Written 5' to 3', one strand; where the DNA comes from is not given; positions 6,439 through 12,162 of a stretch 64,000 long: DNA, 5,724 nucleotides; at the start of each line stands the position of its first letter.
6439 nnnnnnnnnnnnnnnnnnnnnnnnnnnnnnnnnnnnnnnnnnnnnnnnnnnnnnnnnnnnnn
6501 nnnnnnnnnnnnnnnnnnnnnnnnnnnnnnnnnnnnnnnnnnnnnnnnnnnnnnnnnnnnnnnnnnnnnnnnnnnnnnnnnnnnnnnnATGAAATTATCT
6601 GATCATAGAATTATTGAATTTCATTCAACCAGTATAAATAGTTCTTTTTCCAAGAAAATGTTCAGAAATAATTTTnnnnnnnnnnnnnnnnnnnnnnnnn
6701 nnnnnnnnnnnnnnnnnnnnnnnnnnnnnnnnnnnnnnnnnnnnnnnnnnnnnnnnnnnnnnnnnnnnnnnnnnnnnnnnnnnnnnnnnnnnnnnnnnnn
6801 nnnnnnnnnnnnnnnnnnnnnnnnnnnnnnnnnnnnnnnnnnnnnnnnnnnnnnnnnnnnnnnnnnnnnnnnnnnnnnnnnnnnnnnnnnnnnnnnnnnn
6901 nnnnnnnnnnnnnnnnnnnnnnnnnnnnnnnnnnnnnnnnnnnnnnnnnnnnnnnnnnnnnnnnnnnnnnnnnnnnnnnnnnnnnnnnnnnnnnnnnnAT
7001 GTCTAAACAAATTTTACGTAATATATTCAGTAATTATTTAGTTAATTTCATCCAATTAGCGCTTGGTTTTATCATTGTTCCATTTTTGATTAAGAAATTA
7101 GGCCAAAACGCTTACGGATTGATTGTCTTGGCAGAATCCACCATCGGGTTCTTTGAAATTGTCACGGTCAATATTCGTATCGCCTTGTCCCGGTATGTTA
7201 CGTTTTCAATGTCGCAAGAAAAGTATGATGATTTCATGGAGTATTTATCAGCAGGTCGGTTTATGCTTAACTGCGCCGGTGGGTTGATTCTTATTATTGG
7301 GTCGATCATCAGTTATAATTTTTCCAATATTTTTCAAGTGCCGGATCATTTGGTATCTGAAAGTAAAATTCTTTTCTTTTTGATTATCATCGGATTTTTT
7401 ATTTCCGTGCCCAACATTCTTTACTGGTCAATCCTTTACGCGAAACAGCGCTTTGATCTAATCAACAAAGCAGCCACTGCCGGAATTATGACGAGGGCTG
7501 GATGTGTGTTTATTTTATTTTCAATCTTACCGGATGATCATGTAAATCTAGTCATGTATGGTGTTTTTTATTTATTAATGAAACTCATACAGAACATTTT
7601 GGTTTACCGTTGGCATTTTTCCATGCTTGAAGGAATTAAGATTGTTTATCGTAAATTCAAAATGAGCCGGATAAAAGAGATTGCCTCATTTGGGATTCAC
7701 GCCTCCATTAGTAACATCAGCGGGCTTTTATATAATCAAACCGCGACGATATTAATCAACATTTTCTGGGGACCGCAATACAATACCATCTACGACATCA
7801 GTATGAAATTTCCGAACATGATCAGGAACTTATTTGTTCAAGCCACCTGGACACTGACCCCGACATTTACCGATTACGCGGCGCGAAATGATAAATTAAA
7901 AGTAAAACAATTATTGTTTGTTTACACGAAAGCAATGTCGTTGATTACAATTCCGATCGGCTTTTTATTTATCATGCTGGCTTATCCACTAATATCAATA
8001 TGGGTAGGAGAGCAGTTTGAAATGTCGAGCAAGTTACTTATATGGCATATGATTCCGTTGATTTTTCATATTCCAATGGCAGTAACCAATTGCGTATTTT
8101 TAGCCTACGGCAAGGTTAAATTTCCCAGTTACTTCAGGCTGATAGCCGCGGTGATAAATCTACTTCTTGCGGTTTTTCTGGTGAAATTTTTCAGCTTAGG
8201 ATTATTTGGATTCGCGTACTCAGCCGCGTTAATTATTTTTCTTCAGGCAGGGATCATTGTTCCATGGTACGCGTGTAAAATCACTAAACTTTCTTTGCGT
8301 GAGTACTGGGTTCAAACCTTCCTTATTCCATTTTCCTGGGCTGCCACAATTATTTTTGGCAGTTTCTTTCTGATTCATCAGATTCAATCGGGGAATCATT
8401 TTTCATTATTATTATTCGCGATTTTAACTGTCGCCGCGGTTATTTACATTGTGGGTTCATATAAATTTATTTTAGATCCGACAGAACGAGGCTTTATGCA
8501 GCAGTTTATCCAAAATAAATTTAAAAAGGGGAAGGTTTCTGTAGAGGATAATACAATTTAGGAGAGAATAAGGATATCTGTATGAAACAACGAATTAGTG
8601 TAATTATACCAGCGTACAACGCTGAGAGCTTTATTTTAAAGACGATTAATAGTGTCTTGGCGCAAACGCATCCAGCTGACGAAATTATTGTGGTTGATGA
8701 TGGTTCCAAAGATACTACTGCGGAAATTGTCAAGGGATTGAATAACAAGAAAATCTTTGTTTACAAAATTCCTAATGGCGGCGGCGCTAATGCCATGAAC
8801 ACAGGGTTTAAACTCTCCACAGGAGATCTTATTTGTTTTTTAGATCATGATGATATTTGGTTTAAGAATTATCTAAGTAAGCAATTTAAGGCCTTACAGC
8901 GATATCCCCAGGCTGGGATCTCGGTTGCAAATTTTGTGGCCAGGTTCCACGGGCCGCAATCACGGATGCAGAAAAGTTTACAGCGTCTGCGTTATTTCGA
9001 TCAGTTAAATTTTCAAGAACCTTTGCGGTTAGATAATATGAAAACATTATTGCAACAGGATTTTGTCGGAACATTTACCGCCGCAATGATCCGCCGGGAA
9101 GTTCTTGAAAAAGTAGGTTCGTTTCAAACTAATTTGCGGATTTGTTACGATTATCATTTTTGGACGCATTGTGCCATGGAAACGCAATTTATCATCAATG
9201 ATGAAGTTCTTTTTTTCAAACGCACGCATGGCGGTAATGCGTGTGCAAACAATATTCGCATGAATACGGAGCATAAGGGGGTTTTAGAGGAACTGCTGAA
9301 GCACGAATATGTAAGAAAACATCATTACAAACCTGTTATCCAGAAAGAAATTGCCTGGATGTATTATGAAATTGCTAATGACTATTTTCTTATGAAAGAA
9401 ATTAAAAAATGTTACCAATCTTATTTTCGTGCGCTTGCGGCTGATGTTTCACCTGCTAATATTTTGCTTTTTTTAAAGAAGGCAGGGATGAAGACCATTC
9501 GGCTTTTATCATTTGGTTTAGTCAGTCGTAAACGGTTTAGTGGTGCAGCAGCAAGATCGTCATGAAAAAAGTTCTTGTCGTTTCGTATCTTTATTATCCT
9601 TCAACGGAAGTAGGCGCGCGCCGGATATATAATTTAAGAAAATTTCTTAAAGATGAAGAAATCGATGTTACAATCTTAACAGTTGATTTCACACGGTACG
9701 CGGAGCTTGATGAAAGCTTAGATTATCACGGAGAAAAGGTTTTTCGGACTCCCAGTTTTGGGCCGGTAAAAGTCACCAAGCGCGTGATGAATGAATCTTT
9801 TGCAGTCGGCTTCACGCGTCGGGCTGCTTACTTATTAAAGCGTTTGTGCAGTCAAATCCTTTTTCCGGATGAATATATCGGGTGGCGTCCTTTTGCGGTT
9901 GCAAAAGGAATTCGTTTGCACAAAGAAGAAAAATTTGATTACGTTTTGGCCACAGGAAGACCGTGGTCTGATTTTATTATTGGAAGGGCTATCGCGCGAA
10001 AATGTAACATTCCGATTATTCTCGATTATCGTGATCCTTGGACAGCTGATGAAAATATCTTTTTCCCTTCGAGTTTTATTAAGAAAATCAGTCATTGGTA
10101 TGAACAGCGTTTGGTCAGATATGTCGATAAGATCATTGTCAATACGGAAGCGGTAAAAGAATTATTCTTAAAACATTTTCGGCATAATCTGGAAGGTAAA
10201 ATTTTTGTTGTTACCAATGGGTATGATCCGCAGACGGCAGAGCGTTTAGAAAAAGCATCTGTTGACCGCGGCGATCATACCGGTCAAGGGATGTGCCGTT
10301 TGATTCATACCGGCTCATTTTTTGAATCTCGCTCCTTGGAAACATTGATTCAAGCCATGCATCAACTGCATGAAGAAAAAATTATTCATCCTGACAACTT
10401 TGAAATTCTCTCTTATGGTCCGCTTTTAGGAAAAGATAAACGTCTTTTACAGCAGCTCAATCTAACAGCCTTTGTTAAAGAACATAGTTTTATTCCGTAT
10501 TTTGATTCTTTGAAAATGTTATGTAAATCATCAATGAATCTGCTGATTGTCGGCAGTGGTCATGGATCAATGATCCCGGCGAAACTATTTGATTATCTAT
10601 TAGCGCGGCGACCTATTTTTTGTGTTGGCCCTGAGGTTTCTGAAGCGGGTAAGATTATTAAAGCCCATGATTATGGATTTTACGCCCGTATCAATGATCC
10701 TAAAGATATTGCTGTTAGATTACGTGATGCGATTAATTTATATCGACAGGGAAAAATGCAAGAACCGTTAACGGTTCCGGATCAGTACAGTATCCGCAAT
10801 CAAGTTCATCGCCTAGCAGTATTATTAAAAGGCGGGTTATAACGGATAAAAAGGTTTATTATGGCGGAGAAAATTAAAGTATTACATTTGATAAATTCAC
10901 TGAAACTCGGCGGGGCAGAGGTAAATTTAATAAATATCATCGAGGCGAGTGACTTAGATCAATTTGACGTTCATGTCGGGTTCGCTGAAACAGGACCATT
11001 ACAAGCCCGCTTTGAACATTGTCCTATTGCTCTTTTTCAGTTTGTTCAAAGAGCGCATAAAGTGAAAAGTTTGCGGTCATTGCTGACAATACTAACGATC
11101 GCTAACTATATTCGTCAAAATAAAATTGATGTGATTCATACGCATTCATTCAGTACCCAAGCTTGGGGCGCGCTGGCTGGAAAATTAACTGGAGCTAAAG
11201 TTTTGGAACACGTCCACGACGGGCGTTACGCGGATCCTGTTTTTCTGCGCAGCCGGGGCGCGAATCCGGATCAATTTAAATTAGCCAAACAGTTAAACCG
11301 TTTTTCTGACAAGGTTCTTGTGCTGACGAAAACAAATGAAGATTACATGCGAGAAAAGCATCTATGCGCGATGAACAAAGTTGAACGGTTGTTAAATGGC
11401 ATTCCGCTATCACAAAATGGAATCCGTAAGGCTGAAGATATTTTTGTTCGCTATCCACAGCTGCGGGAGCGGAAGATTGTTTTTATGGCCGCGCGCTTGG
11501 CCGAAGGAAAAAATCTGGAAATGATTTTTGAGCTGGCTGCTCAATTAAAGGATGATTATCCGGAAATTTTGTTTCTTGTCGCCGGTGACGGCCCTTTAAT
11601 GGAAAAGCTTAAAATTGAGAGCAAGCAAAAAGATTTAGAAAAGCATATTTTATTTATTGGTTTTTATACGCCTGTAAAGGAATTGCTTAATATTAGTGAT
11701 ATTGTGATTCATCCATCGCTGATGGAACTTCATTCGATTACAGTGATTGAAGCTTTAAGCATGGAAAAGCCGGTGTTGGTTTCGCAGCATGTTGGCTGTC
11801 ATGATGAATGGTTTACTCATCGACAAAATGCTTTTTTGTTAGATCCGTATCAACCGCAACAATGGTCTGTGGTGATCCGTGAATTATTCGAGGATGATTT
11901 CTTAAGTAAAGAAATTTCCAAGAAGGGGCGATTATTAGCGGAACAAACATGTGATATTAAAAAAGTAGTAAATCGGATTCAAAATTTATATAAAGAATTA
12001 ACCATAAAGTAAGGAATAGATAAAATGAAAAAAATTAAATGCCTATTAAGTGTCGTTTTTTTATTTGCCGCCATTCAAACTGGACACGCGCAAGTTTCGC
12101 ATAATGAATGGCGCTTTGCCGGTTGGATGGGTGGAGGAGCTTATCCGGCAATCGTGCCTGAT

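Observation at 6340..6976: Perfect 3 x 205-bp structured tandem repeat in an 826-bp ORF-free gap upstream of wzx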

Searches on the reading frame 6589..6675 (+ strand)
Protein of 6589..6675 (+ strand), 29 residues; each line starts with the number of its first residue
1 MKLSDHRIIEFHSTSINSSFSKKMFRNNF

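Call 72: search_protein_families(library=pfam, proteins=[window:6589-6675:+], max_evalue=10)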
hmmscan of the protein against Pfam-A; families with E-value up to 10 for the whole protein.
seq(29 aa): 0 families

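Call 73: search_protein_families(library=ncbifam, proteins=[window:6589-6675:+], max_evalue=10)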
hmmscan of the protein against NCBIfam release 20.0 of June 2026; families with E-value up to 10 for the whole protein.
seq(29 aa): 0 families
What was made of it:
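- On Type I toxin-antitoxin tandem repeats (Ldr/Rdl, Ibs/Sib): They match nothing in Pfam or NCBIfam (calls 72-73).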

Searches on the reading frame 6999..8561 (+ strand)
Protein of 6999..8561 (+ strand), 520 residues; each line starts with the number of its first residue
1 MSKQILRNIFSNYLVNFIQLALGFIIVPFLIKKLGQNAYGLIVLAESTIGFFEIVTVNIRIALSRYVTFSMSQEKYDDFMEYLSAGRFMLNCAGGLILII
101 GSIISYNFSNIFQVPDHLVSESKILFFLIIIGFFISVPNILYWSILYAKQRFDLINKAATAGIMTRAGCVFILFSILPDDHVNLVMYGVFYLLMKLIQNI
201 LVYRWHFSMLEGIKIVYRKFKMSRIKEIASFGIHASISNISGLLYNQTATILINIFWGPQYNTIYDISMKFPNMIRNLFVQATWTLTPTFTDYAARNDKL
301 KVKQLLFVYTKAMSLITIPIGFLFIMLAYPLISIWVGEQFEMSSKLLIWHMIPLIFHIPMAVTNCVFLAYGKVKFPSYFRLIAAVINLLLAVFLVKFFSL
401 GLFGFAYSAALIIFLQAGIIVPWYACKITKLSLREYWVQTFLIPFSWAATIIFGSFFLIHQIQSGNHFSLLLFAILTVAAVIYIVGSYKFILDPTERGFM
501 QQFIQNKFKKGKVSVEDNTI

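Call 7: search_protein_families(library=pfam, proteins=[window:6999-8561:+])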
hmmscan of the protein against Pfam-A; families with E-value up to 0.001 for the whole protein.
window:6999-8561:+ (520 aa): 4 families
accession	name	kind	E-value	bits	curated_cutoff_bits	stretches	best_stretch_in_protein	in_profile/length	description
PF13440.11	Polysacc_synt_3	-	1.6e-14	54.3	23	1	88-343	51-291/293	Polysaccharide biosynthesis protein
PF01943.22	Polysacc_synt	-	1.1e-09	38.6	28.2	1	5-292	1-272/274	Polysaccharide biosynthesis protein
PF01554.23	MatE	-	5e-07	30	24.9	1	237-392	4-160/161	MatE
PF03023.19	MurJ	-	5.2e-07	29.1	27.4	1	269-460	242-437/451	Lipid II flippase MurJ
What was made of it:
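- Checked: The ORF at 6999-8561 is Wzx-like (PF13440, PF01943; call 7).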

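Call 12: find_encoding_contigs(protein=window:6999-8561:+, flank=10000, max_places=10)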
Protein window:6999-8561:+ (520 aa): 2 contigs read that carry it; 2 places shown.
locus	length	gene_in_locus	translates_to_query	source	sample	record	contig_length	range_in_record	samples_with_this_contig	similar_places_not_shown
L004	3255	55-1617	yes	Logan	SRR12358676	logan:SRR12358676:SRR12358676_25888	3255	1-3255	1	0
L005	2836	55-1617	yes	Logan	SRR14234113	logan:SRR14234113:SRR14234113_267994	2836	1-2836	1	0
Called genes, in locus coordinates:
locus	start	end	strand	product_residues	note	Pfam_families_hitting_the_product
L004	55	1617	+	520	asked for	PF01943:Polysacc_synt, PF13440:Polysacc_synt_3, PF03023:MurJ (weak), PF01554:MatE (weak)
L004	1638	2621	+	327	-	PF00535:Glycos_transf_2, PF10111:Glyco_tranf_2_2, PF13641:Glyco_tranf_2_3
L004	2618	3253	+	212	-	?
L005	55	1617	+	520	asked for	PF01943:Polysacc_synt, PF13440:Polysacc_synt_3, PF03023:MurJ (weak), PF01554:MatE (weak)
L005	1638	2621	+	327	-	PF00535:Glycos_transf_2, PF10111:Glyco_tranf_2_2, PF13641:Glyco_tranf_2_3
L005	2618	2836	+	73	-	?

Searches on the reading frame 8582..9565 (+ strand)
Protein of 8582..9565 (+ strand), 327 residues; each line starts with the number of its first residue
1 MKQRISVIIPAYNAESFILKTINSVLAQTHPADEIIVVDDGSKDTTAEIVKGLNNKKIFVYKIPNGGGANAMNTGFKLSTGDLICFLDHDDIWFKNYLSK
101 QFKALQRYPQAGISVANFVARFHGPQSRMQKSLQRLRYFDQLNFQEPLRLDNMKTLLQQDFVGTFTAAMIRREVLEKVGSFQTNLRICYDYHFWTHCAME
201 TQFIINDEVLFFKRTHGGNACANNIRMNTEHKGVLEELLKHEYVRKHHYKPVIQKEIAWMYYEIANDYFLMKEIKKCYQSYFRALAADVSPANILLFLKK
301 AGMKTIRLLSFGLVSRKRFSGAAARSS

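Call 7: search_protein_families(library=pfam, proteins=[window:8582-9565:+])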
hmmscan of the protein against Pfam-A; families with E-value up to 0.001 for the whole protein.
window:8582-9565:+ (327 aa): 4 families
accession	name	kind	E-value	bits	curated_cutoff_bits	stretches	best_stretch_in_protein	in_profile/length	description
PF00535.33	Glycos_transf_2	-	2.4e-39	135.4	23.3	1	6-178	1-167/168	Glycosyl transferase family 2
PF13641.12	Glyco_tranf_2_3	-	2e-19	71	27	1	4-198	2-195/230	Glycosyltransferase like family 2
PF10111.15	Glyco_tranf_2_2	-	6.3e-16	59.1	27.3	1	6-204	1-206/276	Glycosyltransferase like family 2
PF13704.12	Glyco_tranf_2_4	-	3.8e-05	24.5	27.5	1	13-93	2-84/98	Glycosyl transferase family 2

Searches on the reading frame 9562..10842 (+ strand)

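Call 7: search_protein_families(library=pfam, proteins=[window:9562-10842:+])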
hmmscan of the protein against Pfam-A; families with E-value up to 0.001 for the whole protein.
window:9562-10842:+ (426 aa): 2 families
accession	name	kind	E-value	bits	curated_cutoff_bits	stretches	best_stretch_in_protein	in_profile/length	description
PF13439.12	Glyco_transf_4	-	2.3e-14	54.2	28.5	1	19-224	5-169/170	Glycosyltransferase Family 4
PF13579.12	Glyco_trans_4_4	-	2.9e-09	37.9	29.7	1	19-219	4-157/158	Glycosyl transferase 4-like domain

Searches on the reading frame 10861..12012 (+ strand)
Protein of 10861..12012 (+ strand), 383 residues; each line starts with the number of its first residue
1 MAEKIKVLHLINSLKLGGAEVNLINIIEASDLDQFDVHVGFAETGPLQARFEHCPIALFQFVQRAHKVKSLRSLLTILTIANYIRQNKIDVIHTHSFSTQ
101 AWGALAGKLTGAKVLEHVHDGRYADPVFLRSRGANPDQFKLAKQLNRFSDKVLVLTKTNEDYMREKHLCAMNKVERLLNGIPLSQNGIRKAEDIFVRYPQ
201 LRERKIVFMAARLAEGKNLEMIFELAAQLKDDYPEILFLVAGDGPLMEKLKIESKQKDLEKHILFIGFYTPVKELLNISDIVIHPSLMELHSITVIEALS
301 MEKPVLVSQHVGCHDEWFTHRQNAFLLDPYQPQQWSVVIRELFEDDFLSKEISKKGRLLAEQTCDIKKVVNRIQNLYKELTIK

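Call 7: search_protein_families(library=pfam, proteins=[window:10861-12012:+])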
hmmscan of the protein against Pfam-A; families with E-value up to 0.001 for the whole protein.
window:10861-12012:+ (383 aa): 5 families
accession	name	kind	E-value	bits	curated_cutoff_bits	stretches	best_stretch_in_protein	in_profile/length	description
PF00534.26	Glycos_transf_1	-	4.2e-31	108.2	26.4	1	202-357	13-170/172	Glycosyl transferases group 1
PF13692.12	Glyco_trans_1_4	-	5.5e-21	75.8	27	1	205-345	2-142/142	Glycosyl transferases group 1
PF13439.12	Glyco_transf_4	-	1.1e-14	55.3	28.5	1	17-184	2-169/170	Glycosyltransferase Family 4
PF13579.12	Glyco_trans_4_4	-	9.4e-12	46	29.7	1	17-180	1-158/158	Glycosyl transferase 4-like domain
PF13477.12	Glyco_trans_4_2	-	9.3e-05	23.1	23.4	1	24-113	14-101/139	Glycosyl transferase 4-like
